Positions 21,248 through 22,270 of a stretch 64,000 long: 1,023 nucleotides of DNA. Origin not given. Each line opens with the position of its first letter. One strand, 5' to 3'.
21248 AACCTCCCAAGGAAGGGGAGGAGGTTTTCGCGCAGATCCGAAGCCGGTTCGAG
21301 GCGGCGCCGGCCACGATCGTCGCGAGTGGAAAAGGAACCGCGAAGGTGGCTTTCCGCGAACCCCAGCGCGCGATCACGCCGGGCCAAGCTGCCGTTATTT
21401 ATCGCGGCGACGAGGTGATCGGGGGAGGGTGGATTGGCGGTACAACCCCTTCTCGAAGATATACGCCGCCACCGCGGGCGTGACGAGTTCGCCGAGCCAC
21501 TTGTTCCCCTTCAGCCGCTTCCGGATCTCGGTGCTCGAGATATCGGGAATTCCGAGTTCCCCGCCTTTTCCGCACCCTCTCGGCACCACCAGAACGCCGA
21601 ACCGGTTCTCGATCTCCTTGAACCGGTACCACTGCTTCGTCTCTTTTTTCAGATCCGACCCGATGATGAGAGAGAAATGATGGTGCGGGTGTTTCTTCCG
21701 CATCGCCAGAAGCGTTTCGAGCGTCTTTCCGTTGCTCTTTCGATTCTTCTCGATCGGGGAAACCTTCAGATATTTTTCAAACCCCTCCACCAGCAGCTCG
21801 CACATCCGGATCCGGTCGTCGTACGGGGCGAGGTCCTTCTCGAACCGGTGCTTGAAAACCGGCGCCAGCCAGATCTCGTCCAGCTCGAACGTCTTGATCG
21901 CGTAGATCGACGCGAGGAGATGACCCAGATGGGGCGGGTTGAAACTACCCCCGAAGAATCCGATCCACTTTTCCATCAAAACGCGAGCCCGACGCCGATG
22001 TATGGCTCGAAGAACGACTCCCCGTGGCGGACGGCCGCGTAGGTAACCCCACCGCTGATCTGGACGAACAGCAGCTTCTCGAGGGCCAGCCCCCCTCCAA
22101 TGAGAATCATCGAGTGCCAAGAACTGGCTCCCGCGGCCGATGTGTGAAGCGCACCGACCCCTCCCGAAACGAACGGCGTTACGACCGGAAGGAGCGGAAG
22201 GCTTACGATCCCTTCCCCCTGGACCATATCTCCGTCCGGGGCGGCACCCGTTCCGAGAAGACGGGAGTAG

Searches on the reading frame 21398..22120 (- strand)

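Call 81: search_protein_families(library=pfam, proteins=[window:21398-22120:-], max_evalue=0.00001)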
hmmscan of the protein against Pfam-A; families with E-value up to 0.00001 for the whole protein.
window:21398-22120:- (241 aa): 1 family
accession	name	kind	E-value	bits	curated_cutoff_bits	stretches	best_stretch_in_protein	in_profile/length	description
PF01467.32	CTP_transf_like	-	1.8e-16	61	21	1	55-202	1-133/133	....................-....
